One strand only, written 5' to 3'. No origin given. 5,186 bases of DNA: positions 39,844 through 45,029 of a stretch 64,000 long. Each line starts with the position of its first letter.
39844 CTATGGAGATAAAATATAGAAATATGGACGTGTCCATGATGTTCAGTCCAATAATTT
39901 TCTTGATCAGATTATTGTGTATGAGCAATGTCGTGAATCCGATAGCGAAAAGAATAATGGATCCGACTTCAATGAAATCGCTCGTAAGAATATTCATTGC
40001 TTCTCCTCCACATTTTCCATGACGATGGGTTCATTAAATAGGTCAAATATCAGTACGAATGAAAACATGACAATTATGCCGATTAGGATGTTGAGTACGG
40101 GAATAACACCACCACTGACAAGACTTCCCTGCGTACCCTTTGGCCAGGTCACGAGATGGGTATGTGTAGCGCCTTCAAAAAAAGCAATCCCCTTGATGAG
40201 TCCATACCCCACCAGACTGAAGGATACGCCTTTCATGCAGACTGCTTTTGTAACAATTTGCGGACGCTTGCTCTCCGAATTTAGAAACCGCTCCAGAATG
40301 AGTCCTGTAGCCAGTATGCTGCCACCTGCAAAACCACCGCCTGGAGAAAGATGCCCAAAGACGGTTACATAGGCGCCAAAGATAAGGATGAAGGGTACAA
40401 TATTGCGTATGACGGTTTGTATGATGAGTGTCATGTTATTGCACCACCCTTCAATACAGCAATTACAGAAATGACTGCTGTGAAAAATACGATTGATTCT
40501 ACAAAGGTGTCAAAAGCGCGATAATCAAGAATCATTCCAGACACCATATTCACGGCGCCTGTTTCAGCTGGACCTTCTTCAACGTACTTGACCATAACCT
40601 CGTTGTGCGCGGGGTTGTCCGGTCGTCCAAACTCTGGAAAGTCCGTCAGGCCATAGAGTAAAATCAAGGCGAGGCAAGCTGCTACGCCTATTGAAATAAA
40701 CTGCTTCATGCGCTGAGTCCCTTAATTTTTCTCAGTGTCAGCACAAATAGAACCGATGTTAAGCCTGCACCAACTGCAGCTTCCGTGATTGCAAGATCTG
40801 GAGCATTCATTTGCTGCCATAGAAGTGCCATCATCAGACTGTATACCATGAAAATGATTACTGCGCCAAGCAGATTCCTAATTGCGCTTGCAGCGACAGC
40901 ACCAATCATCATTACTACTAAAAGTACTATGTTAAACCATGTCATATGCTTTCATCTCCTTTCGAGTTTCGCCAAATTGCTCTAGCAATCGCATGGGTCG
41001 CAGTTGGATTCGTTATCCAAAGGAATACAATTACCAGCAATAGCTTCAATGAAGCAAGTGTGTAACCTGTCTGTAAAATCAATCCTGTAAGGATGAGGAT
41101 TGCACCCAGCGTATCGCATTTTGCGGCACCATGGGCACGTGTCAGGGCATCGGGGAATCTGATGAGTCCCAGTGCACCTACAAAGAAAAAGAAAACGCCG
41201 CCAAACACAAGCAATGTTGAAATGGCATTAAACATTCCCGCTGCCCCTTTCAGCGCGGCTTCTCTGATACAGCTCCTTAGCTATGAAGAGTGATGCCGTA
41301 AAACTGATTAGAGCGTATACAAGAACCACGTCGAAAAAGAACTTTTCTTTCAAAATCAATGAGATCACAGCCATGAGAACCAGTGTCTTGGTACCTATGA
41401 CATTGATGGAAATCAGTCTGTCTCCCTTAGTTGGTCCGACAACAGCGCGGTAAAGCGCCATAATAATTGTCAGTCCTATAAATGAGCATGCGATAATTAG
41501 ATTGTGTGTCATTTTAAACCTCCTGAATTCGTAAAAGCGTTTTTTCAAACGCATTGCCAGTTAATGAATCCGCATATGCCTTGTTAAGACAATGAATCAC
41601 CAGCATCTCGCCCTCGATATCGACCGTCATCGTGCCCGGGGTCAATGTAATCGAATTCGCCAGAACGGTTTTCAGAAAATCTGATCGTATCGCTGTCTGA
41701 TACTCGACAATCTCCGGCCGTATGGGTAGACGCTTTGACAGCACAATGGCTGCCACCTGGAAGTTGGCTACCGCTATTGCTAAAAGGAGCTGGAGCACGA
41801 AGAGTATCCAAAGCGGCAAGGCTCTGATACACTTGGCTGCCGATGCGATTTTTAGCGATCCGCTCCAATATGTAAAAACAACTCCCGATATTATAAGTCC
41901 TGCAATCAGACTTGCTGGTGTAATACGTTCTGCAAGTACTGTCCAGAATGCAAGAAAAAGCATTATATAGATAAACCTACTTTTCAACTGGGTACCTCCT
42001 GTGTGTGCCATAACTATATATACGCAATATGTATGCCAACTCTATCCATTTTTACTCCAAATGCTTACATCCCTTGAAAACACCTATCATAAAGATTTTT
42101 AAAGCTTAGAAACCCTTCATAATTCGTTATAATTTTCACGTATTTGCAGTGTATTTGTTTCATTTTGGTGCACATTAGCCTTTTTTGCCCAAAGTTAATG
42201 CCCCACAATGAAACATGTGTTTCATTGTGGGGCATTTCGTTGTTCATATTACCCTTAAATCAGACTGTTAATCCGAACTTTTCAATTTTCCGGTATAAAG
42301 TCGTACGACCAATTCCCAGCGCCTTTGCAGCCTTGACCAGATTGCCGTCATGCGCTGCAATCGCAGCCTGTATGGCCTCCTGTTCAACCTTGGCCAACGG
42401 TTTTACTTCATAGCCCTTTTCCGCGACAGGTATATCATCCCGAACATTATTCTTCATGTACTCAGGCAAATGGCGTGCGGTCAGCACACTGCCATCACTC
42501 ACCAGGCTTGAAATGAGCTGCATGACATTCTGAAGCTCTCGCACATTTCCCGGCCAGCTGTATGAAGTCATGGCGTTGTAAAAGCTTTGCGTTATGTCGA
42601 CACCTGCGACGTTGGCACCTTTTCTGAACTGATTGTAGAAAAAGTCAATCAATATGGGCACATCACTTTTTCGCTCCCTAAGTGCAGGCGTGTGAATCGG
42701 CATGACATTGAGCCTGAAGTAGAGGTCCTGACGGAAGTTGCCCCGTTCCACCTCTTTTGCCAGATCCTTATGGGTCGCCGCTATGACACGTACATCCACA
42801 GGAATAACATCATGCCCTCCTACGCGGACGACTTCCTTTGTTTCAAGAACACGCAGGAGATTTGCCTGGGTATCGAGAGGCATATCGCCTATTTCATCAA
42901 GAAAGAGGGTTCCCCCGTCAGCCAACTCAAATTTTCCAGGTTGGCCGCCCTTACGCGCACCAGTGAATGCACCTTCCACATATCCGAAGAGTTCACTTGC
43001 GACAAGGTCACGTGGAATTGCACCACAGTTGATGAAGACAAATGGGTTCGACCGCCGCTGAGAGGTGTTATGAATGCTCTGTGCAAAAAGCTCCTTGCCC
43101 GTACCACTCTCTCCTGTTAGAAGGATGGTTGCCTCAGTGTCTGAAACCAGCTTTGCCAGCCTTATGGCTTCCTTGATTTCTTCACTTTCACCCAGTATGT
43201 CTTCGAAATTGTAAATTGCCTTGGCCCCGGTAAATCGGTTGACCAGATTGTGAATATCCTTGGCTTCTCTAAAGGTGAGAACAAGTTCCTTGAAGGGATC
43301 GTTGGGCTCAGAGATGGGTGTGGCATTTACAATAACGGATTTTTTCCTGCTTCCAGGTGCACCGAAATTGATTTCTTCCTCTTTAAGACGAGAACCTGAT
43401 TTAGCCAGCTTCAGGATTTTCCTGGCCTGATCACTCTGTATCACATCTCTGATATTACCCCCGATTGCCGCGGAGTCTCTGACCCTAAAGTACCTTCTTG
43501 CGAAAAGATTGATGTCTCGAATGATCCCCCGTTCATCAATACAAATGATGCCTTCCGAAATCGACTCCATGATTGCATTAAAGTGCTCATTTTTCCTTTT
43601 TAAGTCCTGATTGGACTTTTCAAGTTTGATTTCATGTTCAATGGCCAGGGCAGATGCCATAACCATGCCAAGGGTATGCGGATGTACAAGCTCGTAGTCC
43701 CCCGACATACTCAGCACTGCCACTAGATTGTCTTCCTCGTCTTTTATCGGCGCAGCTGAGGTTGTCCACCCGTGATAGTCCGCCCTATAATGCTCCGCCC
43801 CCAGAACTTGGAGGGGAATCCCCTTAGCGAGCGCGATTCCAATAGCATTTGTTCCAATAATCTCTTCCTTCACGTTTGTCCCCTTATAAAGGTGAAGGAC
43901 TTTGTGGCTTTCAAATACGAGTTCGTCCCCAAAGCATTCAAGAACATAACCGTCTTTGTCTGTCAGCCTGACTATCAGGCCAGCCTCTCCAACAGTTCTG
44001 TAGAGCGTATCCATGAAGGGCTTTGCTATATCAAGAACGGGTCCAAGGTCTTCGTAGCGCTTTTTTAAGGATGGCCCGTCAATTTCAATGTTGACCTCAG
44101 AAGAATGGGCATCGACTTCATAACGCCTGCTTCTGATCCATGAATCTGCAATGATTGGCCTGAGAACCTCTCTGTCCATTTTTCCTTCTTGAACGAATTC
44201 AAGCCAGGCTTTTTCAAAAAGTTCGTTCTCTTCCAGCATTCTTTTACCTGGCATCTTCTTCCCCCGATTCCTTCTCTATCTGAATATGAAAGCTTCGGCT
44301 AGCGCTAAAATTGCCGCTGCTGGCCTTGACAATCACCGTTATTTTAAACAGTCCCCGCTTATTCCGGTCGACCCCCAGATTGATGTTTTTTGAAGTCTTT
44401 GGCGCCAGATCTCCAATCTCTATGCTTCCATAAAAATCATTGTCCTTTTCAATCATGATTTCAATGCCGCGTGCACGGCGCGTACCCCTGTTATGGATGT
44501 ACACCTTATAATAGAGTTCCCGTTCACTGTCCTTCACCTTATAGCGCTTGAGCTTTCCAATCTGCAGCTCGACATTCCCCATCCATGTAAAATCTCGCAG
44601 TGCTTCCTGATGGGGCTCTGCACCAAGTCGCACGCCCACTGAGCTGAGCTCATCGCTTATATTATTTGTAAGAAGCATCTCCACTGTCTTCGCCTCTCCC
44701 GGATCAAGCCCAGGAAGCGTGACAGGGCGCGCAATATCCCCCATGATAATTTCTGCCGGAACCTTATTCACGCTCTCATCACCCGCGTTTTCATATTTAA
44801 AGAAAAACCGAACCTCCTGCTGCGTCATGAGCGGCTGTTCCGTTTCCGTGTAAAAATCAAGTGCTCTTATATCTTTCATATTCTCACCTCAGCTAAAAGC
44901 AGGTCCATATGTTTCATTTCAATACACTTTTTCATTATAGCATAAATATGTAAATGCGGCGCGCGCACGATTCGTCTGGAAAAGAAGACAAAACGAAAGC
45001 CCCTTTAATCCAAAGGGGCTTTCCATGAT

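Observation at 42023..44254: Sigma54 and AcoR-type control of a cation antiporter operon (top candidate system)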

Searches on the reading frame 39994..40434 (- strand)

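Call 5: search_protein_families(library=pfam, proteins=[window:39994-40434:-])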
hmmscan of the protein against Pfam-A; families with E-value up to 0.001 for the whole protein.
window:39994-40434:- (146 aa): 1 family
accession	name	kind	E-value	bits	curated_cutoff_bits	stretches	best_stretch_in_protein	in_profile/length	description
PF04039.18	MnhB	-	1.1e-18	68.1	22.5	1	4-127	1-126/127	Domain related to MnhB subunit of Na+/H+ antiporter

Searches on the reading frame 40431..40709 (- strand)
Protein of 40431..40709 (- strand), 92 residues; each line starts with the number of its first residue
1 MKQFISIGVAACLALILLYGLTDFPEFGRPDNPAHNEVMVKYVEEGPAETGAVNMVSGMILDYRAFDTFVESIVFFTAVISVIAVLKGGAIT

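Call 5: search_protein_families(library=pfam, proteins=[window:40431-40709:-])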
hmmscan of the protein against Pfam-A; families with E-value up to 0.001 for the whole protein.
window:40431-40709:- (92 aa): 1 family
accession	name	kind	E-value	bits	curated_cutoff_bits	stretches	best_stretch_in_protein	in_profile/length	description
PF20501.3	MbhE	-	8.6e-07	29.4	27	1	32-87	27-82/98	MBH, subunit E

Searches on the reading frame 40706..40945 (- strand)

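Call 5: search_protein_families(library=pfam, proteins=[window:40706-40945:-])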
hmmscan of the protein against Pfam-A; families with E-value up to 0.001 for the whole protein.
window:40706-40945:- (79 aa): 1 family
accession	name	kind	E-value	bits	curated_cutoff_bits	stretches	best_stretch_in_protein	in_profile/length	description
PF13244.11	MbhD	-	2.5e-22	79.2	27.2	1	10-75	1-66/67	MBH, subunit D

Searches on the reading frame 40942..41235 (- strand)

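Call 5: search_protein_families(library=pfam, proteins=[window:40942-41235:-])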
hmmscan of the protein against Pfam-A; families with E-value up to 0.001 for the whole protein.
window:40942-41235:- (97 aa): 1 family
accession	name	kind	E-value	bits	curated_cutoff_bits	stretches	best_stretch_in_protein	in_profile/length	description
PF03334.19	PhaG_MnhG_YufB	-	8.5e-29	100.1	23.4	1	9-87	1-79/80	Na+/H+ antiporter subunit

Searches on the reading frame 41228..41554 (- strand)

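Call 5: search_protein_families(library=pfam, proteins=[window:41228-41554:-])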
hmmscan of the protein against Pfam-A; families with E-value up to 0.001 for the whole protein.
window:41228-41554:- (108 aa): 1 family
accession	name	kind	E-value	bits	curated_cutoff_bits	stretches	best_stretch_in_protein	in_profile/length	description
PF04066.18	MrpF_PhaF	-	1.6e-13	51.3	23.3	1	45-93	2-50/53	Multiple resistance and pH regulation protein F (MrpF / PhaF)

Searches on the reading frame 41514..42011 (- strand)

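Call 5: search_protein_families(library=pfam, proteins=[window:41514-42011:-])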
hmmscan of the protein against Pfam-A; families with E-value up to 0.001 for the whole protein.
window:41514-42011:- (165 aa): 1 family
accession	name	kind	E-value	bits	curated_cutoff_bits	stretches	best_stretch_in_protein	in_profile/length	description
PF01899.21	MNHE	-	9.8e-31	106.9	27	1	17-162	2-145/145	Na+/H+ ion antiporter subunit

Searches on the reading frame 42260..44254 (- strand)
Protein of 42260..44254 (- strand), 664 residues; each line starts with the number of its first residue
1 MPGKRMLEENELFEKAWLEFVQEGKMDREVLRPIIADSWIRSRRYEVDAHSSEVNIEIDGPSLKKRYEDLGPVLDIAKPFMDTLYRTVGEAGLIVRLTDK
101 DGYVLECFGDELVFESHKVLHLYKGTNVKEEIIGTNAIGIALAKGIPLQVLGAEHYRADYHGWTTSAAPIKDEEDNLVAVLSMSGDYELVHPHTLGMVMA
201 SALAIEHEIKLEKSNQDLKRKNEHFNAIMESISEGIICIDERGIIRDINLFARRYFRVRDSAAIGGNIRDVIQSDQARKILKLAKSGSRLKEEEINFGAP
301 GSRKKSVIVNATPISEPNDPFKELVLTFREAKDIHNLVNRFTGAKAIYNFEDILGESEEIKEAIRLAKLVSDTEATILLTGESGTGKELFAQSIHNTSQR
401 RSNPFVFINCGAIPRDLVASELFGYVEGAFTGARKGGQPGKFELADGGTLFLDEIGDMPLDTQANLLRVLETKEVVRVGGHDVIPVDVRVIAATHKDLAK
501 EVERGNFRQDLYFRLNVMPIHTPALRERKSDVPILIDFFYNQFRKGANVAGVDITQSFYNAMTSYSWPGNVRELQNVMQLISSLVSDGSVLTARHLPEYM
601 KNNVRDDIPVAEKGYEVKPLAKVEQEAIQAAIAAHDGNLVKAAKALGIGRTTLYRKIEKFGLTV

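Call 5: search_protein_families(library=pfam, proteins=[window:42260-44254:-])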
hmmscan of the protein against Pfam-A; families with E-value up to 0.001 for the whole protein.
window:42260-44254:- (664 aa): 12 families
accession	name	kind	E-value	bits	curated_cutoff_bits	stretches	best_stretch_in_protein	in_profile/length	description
PF00158.32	Sigma54_activat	-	1.3e-70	236.9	20.2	1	353-521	1-168/168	Sigma-54 interaction domain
PF14532.12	Sigma54_activ_2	-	2e-20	73.8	25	1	354-525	1-138/138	Sigma-54 interaction domain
PF25601.1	AAA_lid_14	-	3.2e-20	72.2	27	1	526-607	1-81/87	AAA+ ATPase lid domain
PF02954.25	HTH_8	-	6.9e-15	54.9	22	1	620-660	2-42/42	Bacterial regulatory protein, Fis family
PF00989.32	PAS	-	1.4e-11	44.9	22.6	1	223-329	1-111/113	PAS fold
PF07728.20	AAA_5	-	2.6e-07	31.2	22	1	377-496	2-123/139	AAA domain (dynein-related subfamily)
PF01078.27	Mg_chelatase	-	4.3e-07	30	20.3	0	429-494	89-156/207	Magnesium chelatase, subunit ChlI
PF00004.35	AAA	-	6.5e-05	23.8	21.2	1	377-509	1-125/131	ATPase family associated with various cellular activities (AAA)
PF13188.13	PAS_8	-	7.7e-05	22.9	21.8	1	223-275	1-50/65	PAS domain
PF13426.13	PAS_9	-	8.9e-05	23.1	27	1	234-329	2-99/103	PAS domain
PF07724.20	AAA_2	-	9.5e-05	22.9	27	1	374-501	3-130/166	AAA domain (Cdc48 subfamily)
PF18024.7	HTH_50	-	0.00078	19.5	27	0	621-662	9-49/50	Helix-turn-helix domain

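Call 10: find_related_loci(query=window:42260-44254:-, collection=genome_contigs, flank=6000)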
Query window:42260-44254:- (664 aa) in genome_contigs; peptide patterns used: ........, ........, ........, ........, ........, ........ (x = any residue, [..] = any of these).
65 stretches matched a pattern; 9 encode a relative of the query (tblastn E <= 1e-3); 9 distinct loci.
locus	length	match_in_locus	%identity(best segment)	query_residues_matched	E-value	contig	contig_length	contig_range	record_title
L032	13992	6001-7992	99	1-664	0e+0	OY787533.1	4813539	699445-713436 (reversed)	MAG: uncultured Acidaminobacter sp. isolate 16f456b3-4aed-4148-9b34-dd28ef85fd30 genome assembly, chromosome: 1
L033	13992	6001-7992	86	1-664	0e+0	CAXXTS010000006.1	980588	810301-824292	MAG: uncultured Acidaminobacter sp. isolate 39ebd3ff-394e-4dd2-8175-26047100e14c genome assembly, contig: contig_6, whol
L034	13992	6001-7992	80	1-664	0e+0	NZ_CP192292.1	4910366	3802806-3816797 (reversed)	Fusibacter sp. JL216-2 chromosome, complete genome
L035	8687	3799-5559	43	73-663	1e-144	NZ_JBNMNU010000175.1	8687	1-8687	MAG: Clostridium sp. isolate 3300053697_61 Ga0535652_0011390, whole genome shotgun sequence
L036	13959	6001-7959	39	4-662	3e-139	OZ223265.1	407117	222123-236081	MAG: Spirochaetia bacterium isolate 50ab941f-e521-41e2-bb97-00a459704a5b genome assembly, chromosome: 2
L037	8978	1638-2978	36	225-662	2e-72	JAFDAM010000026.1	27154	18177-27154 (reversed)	MAG: Deltaproteobacteria bacterium isolate AB_3033_Bin_183 AB_3033_Bin_183_scaffold_2321, whole genome shotgun sequence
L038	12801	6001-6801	43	330-601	5e-66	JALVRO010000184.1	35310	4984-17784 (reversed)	MAG: Bacteroidales bacterium isolate A3_metabat2_scaf2bin.202 A3_NODE_319_length_35310_cov_5.996817, whole genome shotgu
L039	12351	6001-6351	30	225-333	2e-4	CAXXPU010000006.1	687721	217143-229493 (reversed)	MAG: Candidatus Cloacimonadales bacterium isolate 70def32f-3baa-4f69-a8d8-f7b86ee1cfd5 genome assembly, contig: contig_6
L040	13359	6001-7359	34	200-657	3e-71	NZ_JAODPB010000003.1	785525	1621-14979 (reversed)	Shouchella tritolerans strain FJAT-45399 Scaffold3, whole genome shotgun sequence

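Call 14: search_protein_families(library=ncbifam, proteins=[window:42260-44254:-], max_evalue=0.01)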
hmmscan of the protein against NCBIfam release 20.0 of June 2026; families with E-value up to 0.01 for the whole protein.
window:42260-44254:- (664 aa): 43 families (the best 25 are shown)
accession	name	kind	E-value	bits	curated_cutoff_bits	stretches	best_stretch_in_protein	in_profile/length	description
NF041552.1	TF_PrdR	equivalog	9.5e-126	420.4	795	1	212-660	123-576/577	sigma-54 dependent transcriptional regulator PrdR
NF008485.2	PRK11388.1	equivalog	6.5e-119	398.1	551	1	23-663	11-638/643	dihydroxyacetone kinase operon transcriptional regulator DhaR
TIGR02329.1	propionate_PrpR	equivalog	1.8e-98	330.5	499.2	1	344-658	205-525/526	propionate catabolism operon regulatory protein PrpR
TIGR01818.1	ntrC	equivalog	3.5e-95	319.5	558.6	1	329-658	112-461/463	nitrogen regulation protein NR(I)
TIGR02915.1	PEP_resp_reg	equivalog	5.6e-94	315.5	502.6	1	342-662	130-444/445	PEP-CTERM-box response regulator transcription factor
NF011953.0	PRK15424.1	equivalog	7.9e-94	315.2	703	1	342-659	210-533/538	propionate catabolism operon regulatory protein PrpR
NF003451.0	PRK05022.1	equivalog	3.7e-93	313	476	1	347-663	187-511/512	nitric oxide reductase transcriptional regulator NorR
TIGR01817.1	nifA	equivalog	6.6e-90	302.4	528.85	1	346-634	191-477/534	nif-specific transcriptional activator NifA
NF038308.1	RNA_repair_RtcR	equivalog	2.1e-86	290.9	650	1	327-654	156-505/530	RNA repair transcriptional activator RtcR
NF008469.0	PRK11361.1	equivalog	1.2e-85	288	714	1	345-663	137-457/461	acetoacetate metabolism transcriptional regulator AtoC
NF041946.1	LuxO_transreg_Vib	equivalog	4e-83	279.7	800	1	347-660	129-460/463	quorum-sensing sigma-54 dependent transcriptional regulator LuxO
NF007689.0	PRK10365.1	equivalog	5.8e-81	272.5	760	1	352-658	140-440/441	sigma-54-dependent response regulator transcription factor ZraR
NF050807.1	TransRegFlbDCaul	equivalog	3.8e-78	263.3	750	1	352-660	119-438/454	sigma-54-dependent transcriptional regulator FlbD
NF041906.1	V4R_TF_MobR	exception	2.6e-77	260.6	999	1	339-659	220-543/544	phenol degradation transcriptional regulator MobR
NF008176.1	PRK10923.1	equivalog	5.6e-77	259.3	620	1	350-604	137-389/469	nitrogen regulation protein NR(I)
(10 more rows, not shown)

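Call 43: search_protein_families(library=pfam, proteins=[L034:10262-11863:-], max_evalue=0.001)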
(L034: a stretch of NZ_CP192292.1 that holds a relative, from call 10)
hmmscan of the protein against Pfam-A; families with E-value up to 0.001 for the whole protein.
L034:10262-11863:- (533 aa): 3 families
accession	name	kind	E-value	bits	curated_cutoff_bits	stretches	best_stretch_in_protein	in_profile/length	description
PF03050.20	DDE_Tnp_IS66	-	6e-46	157.5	23.1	1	213-493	2-283/284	Transposase IS66 family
PF20042.4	DUF6444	-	9e-15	55.5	27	1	73-136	18-83/85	Family of unknown function (DUF6444)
PF04108.17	ATG17_like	-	0.00088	19.3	43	0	22-277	112-225/355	Autophagy protein ATG17-like domain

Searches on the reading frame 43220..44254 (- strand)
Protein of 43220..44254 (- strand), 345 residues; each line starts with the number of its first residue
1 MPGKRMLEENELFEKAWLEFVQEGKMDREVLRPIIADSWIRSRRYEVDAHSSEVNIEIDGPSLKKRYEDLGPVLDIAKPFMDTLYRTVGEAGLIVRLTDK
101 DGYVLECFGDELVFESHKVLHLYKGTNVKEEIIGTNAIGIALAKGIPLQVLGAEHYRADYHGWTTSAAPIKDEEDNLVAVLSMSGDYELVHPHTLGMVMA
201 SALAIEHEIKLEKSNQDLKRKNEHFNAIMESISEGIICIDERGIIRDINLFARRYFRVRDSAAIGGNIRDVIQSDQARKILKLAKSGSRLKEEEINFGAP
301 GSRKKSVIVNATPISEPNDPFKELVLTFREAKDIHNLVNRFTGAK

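Call 27: search_solved_structures(query=window:43220-44254:-, max_evalue=0.01, show_alignments=1)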
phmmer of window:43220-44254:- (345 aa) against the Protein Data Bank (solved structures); distinct sequences matched with E-value up to 0.01: 3.
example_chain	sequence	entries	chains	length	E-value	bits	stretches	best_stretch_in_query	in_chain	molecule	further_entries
4lrx_C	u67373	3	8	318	9.1e-16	61.1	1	29-301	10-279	PTS-dependent dihydroxyacetone kinase operon regulatory protein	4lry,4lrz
2w1t_B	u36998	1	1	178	0.0093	18.4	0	48-146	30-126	STAGE V SPORULATION PROTEIN T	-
2w1t_A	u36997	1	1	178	0.0093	18.4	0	48-146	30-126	STAGE V SPORULATION PROTEIN T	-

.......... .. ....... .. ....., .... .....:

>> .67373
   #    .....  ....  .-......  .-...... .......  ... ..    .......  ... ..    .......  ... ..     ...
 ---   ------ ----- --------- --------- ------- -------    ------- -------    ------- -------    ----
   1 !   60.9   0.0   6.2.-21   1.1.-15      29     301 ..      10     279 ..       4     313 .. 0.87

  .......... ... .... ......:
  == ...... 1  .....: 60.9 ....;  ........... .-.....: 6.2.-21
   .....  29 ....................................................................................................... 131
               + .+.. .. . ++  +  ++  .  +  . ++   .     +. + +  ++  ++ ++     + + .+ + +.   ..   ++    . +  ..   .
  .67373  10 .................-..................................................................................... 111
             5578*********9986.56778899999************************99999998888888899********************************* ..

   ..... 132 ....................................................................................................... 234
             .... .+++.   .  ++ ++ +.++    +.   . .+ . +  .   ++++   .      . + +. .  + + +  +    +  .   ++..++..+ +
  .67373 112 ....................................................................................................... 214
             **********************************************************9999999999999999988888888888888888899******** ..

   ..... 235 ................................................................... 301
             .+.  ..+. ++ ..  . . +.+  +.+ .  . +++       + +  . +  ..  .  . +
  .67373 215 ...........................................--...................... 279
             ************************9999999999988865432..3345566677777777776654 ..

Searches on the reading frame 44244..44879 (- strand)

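Call 5: search_protein_families(library=pfam, proteins=[window:44244-44879:-])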
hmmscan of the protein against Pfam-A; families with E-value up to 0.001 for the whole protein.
window:44244-44879:- (211 aa): 1 family
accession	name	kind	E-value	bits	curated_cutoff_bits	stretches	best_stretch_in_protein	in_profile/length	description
PF07705.17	CARDB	-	2.2e-08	34.7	22.7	0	118-184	17-83/101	CARDB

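Call 14: search_protein_families(library=ncbifam, proteins=[window:44244-44879:-], max_evalue=0.01)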
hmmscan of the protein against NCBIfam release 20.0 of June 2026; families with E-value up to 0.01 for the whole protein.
window:44244-44879:- (211 aa): 0 families
